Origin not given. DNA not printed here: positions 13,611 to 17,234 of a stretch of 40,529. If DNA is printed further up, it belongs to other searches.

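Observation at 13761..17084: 1107-aa Mrr-like nuclease fused to a helical-repeat sensor-like body, with no NTPase, directly upstream of mod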

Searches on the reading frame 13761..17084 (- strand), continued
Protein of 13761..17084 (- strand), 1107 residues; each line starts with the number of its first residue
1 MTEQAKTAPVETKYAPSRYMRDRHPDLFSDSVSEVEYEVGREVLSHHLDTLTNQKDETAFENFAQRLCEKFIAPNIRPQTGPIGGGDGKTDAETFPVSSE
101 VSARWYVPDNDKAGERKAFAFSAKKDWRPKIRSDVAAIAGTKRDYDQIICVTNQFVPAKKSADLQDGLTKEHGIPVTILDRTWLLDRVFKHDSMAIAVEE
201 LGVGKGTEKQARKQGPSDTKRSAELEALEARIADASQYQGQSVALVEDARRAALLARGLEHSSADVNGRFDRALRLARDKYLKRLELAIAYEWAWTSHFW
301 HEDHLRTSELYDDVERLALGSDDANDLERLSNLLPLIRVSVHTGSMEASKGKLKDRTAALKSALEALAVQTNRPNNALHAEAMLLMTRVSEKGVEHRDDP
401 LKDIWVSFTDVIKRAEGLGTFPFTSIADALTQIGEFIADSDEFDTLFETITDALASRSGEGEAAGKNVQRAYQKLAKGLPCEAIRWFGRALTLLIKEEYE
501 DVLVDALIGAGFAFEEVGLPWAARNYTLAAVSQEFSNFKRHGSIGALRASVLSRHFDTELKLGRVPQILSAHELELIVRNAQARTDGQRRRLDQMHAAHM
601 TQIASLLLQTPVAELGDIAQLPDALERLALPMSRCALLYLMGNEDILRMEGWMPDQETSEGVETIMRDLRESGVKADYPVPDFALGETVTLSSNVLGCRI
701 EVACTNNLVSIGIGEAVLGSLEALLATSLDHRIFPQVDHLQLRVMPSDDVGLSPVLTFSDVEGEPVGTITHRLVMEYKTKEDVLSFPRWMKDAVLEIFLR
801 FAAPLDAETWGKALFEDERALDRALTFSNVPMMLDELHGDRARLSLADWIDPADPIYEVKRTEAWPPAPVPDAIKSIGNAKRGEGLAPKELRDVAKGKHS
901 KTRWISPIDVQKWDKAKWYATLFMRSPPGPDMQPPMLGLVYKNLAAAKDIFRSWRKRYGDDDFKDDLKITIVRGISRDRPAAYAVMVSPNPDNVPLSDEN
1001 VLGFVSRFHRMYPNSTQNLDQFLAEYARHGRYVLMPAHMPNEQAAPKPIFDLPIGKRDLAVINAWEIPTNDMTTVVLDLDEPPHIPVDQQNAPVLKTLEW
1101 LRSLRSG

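Call 83: find_related_loci(query=A1, collection=genome_contigs, flank=10000)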
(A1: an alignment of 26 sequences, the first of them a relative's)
Query A1 (1107 aa) in genome_contigs; peptide patterns used: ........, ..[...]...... (x = any residue, [..] = any of these).
463 stretches matched a pattern; 169 encode a relative of the query (tblastn E <= 1e-3); the best 80 are kept; 80 distinct loci.
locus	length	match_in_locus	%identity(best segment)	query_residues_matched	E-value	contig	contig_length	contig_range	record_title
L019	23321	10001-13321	89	1-1107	0e+0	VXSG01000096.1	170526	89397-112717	MAG: Boseongicola sp. SB0665_bin_10 NODE_56_length_170526_cov_13.493233, whole genome shotgun sequence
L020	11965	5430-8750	88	1-1107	0e+0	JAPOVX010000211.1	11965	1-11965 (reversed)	MAG: Rhodobacteraceae bacterium isolate COS2_bin_10 NODE_1435_length_11965_cov_8.11839, whole genome shotgun sequence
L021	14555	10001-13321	85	1-1107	0e+0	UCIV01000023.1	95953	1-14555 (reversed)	Rhizobiales bacterium isolate AFS084561 genome assembly, contig: contig_23, whole genome shotgun sequence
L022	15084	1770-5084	80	1-1105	0e+0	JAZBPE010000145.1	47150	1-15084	MAG: Erythrobacter sp. isolate bin.337 k117_4378574, whole genome shotgun sequence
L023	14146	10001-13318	83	1-1106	0e+0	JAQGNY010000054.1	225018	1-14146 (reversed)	MAG: Verrucomicrobiaceae bacterium isolate RYN_599 scaffold_2685452, whole genome shotgun sequence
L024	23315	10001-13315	85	1-1105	0e+0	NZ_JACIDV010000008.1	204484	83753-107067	Rhizobium skierniewicense strain DSM 26438 Ga0373241_08, whole genome shotgun sequence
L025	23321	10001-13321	84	1-1107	0e+0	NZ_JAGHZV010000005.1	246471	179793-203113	MAG: Sphingomonas sp. isolate BIN5 scaffold5_cov0, whole genome shotgun sequence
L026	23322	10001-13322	89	1-1107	0e+0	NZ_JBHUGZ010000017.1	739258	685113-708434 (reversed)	Mesorhizobium newzealandense strain ICMP 19545 contig_24, whole genome shotgun sequence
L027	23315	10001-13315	52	3-1105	0e+0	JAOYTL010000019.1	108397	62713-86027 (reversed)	Boseaceae bacterium BT-24-1 BT.24.1_ctg019, whole genome shotgun sequence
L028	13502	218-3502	52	14-1104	0e+0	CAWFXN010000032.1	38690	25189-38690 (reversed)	MAG: uncultured Alphaproteobacteria bacterium isolate MFD06714.bin.3.18 genome assembly, contig: contig_54127, whole gen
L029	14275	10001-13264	49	7-1098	0e+0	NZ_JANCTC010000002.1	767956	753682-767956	Mesorhizobium sp. LMG 17147 NODE_2_length_767956_cov_20.619764, whole genome shotgun sequence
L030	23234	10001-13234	49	14-1096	0e+0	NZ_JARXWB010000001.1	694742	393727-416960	Bradyrhizobium sp. BR13661 Ga0498887_01, whole genome shotgun sequence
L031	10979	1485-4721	49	16-1099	0e+0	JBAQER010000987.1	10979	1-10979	MAG: Bradyrhizobium sp. isolate MFD12017_ilm_asm_bin10 k127_202235, whole genome shotgun sequence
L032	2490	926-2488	85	1-521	0e+0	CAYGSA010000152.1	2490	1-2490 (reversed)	MAG TPA_asm: uncultured Micavibrio sp. isolate ERP117304_co2_190 genome assembly, contig: NODE_26904_length_2490_cov_4.1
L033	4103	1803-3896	65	9-703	0e+0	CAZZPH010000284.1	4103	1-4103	MAG TPA_asm: uncultured Hyphomicrobium sp. isolate SRP072547_co1_161 genome assembly, contig: NODE_52041_length_4103_cov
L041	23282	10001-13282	48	1-1098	0e+0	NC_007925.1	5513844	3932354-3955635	Rhodopseudomonas palustris BisB18, complete sequence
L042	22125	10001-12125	56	32-1107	3e-167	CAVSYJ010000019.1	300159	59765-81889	MAG: uncultured Alphaproteobacteria bacterium isolate MFD05521.bin.2.129 genome assembly, contig: contig_96084, whole ge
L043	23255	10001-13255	33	8-1103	2e-162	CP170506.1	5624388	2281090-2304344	MAG: Chthoniobacteraceae bacterium isolate SH-KS-3 chromosome, complete genome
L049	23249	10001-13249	45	1-1086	0e+0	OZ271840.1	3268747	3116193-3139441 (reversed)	MAG: Alphaproteobacteria bacterium isolate 72443cf9-a358-416b-8693-caead2f30aea genome assembly, chromosome: 1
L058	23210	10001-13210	30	9-1096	4e-143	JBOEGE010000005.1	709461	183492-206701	MAG: Paracoccaceae bacterium isolate PBSAalp18 PBSAd_contig_155, whole genome shotgun sequence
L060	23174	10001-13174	32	5-1077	2e-142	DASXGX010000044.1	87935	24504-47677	MAG TPA_asm: Roseiarcus sp. isolate SMAG_U5176 k141_2215851, whole genome shotgun sequence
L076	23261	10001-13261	32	10-1107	2e-149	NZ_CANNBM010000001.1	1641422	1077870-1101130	Uncultured Sulfitobacter sp. isolate 3-125-G.fasta NODE_1, whole genome shotgun sequence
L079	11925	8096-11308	28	15-1107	8e-135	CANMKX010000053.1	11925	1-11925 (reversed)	uncultured Aquimarina sp. isolate 568.fasta genome assembly, contig: NODE_53, whole genome shotgun sequence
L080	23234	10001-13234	32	16-1107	2e-164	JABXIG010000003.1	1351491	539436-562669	MAG: Methylocystaceae bacterium isolate HF-Din02 c_000000025507, whole genome shotgun sequence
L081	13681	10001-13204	29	16-1103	5e-132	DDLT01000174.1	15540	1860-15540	MAG TPA_asm: Lentisphaeria bacterium UBA2565 UBA2565_contig_11612, whole genome shotgun sequence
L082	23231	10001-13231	29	13-1107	6e-132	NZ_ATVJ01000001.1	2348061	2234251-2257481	Ponticaulis koreensis DSM 19734 G523DRAFT_scaffold00001.1_C, whole genome shotgun sequence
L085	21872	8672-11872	30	16-1107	3e-131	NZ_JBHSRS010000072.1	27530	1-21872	Polaromonas aquatica strain CCUG 39402 GCM70027143_10, whole genome shotgun sequence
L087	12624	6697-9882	30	15-1094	6e-131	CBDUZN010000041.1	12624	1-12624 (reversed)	MAG TPA_asm: uncultured bacterium isolate SRR22302362_concoct_0 genome assembly, contig: ERZ25746724.2318, whole genome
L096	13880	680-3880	30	16-1107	3e-127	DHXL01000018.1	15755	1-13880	MAG TPA_asm: Oxalobacteraceae bacterium UBA5157 UBA5157_contig_14615, whole genome shotgun sequence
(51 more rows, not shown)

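Call 86: search_protein_families(library=pfam, proteins=[L081:3634-5613:-, L060:1-2211:-, L058:65-2809:+, L043:13804-14724:-, L043:1527-2705:+, L041:14454-16448:-, L049:65-2221:+, L029:1818-3953:-, L087:2925-6608:+, L060:13429-15744:-], max_evalue=0.001)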
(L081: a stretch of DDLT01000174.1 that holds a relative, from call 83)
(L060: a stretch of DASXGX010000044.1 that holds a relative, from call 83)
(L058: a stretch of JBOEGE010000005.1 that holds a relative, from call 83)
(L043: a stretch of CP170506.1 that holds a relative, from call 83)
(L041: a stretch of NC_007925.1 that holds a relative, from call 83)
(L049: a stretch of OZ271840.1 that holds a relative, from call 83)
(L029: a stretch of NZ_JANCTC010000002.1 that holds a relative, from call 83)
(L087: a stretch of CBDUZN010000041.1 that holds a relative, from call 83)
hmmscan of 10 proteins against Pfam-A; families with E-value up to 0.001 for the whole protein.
L081:3634-5613:- (659 aa): 4 families
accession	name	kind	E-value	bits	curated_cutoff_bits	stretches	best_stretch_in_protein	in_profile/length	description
PF00239.26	Resolvase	-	1.1e-15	58.4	23.3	1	11-170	1-143/145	Resolvase, N terminal domain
PF07508.19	Recombinase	-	8.5e-13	48.9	21.1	1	197-305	1-102/102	Recombinase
PF13408.12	Zn_ribbon_recom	-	5.7e-12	46.3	25.3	1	318-374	1-55/58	Recombinase zinc beta ribbon domain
PF18119.6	RIG-I_C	-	0.00049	20.5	23.2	0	406-459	20-76/141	RIG-I receptor C-terminal domain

L060:1-2211:- (737 aa): 2 families
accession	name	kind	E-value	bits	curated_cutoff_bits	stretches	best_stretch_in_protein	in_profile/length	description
PF00005.33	ABC_tran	-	1.8e-45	155.4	25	2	305-455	1-137/137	ABC transporter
PF13304.12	AAA_21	-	1.7e-09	38.6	27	0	425-484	236-298/304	AAA domain, putative AbiEii toxin, Type IV TA system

L058:65-2809:+ (914 aa): 7 families
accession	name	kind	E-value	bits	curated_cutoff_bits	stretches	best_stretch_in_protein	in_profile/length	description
PF13604.12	AAA_30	-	1.9e-56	191.3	27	1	531-717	2-189/191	AAA domain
PF03432.20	Relaxase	-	2.6e-14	54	24.6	1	22-146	8-132/132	MobA/VirD2-like, nuclease domain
PF13245.12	AAA_19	-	2.8e-13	50.7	25.1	1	545-659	10-131/134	AAA domain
PF01443.25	Viral_helicase1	-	2.1e-09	38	21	0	551-661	3-101/228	Viral superfamily 1 RNA helicase core domain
PF18335.7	SH3_13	-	7e-07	29.4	41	1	758-823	2-65/65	ATP-dependent RecD-like DNA helicase SH3 domain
PF13086.12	AAA_11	-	3e-05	24.4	27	0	618-660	214-253/257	AAA domain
PF13538.12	UvrD_C_2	-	0.00056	20.2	27.4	0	846-890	1-52/52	UvrD-like helicase C-terminal domain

L043:13804-14724:- (306 aa): 4 families
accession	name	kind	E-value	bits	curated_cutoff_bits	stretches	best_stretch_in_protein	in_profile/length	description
PF13683.12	rve_3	-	6.4e-24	83.9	26.5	1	205-269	3-67/67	Integrase core domain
PF00665.32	rve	-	2.1e-18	66.9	32.6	1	119-215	3-102/102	Integrase core domain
PF13276.12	HTH_21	-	8.1e-13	48.8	28.1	1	46-100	3-59/60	HTH-like domain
PF13333.12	rve_2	-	2.3e-05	24.9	22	1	222-274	1-53/56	Integrase core domain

L043:1527-2705:+ (392 aa): 2 families
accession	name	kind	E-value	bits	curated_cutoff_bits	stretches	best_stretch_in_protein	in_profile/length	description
PF13776.11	DUF4172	-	8.8e-32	109.7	25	1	15-96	1-82/82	Domain of unknown function (DUF4172)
PF02661.23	Fic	-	4.1e-16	60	24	1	125-236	1-93/93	Fic/DOC family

L041:14454-16448:- (664 aa): 3 families
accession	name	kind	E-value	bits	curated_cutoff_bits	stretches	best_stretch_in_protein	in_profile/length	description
PF02534.20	T4SS-DNA_transf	-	2e-97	327.4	20.1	1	112-557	1-458/468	Type IV secretory system Conjugative DNA transfer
PF12696.13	TraG-D_C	-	1.2e-28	100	22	1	402-523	1-125/126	TraM recognition site of TraD and TraG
PF10412.15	TrwB_AAD_bind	-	2.7e-24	86.2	20.5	1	175-532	47-376/387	Type IV secretion-system coupling protein DNA-binding domain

L049:65-2221:+ (718 aa): 5 families
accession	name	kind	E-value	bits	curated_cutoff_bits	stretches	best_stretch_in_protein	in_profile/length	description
PF01408.29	GFO_IDH_MocA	-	4e-22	79.6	24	1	403-520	4-120/120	Oxidoreductase family, NAD-binding Rossmann fold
PF00107.32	ADH_zinc_N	-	1.8e-18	67.2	31.8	1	183-302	2-121/129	Zinc-binding dehydrogenase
PF02894.22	GFO_IDH_MocA_C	-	7.3e-08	32.9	22.9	1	554-637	28-122/218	Oxidoreductase family, C-terminal alpha/beta domain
PF22725.1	GFO_IDH_MocA_C3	-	5e-07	30.2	27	1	546-628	21-108/124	GFO/IDH/MocA C-terminal domain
PF08240.17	ADH_N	-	5.3e-05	23.9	23.5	1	85-133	28-93/104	Alcohol dehydrogenase GroES-like domain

L029:1818-3953:- (711 aa): 7 families
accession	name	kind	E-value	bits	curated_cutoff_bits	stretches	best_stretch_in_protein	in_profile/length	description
PF13175.12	AAA_15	-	9.8e-30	104.8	32.1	1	1-386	1-373/374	AAA ATPase domain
PF20469.4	OLD-like_TOPRIM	-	7.7e-17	62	23.2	1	434-501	1-67/67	Overcoming lysogenization defect protein-like, TOPRIM domain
PF13304.12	AAA_21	-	9.6e-16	59.1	27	2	316-386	235-302/304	AAA domain, putative AbiEii toxin, Type IV TA system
PF11398.14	DUF2813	-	7.3e-12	45.8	21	1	1-89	1-88/372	Protein of unknown function (DUF2813)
PF13476.12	AAA_23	-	6.9e-11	43.6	27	1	5-68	1-56/201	AAA domain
PF02463.25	SMC_N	-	2.4e-10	40.6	40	1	2-53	1-54/220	RecF/RecN/SMC N terminal domain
PF13555.12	AAA_29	-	4.8e-06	26.7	27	1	4-48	2-47/61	P-loop containing region of AAA domain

L087:2925-6608:+ (1227 aa): 7 families
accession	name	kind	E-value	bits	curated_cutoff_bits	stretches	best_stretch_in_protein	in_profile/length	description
PF11867.13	T1RH-like_C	-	2.9e-123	411.9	26.8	1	730-1056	1-327/329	Type I restriction enzyme HindI endonuclease subunit-like, C-terminal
PF18766.7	SWI2_SNF2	-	9.4e-76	254.8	26.7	1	297-542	1-217/221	SWI2/SNF2 ATPase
PF04313.20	HSDR_N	-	1.2e-46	159.5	25.1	1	22-227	2-196/198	Type I restriction enzyme R protein N terminus (HSDR_N)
PF22679.2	T1R_D3-like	-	2.4e-24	87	27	1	639-713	81-156/158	Type I restriction enzyme subunit R domain 3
PF04851.21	ResIII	-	8.5e-23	81.5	22.5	1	297-478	7-163/164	Type III restriction enzyme, res subunit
PF00270.35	DEAD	-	2.3e-07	31.2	26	1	326-479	21-162/167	DEAD/DEAH box helicase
PF00717.28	Peptidase_S24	-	5.4e-07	29.8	23.3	1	1091-1200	1-99/116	Peptidase S24-like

L060:13429-15744:- (771 aa): 1 family
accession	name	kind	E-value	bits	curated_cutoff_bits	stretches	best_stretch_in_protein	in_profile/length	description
PF00248.27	Aldo_ket_red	-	5.5e-38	131.1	24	1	466-753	1-287/291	Aldo/keto reductase family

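Call 88: search_protein_families(library=phrogs, proteins=[window:13764-17084:-, L015:5959-9009:+, L016:5977-8919:+], max_evalue=0.1)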
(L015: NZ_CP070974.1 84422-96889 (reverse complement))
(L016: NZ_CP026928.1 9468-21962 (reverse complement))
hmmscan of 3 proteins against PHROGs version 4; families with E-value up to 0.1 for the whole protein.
window:13764-17084:- (1107 aa): 0 families

L015:5959-9009:+ (1016 aa): 0 families

L016:5977-8919:+ (980 aa): 0 families
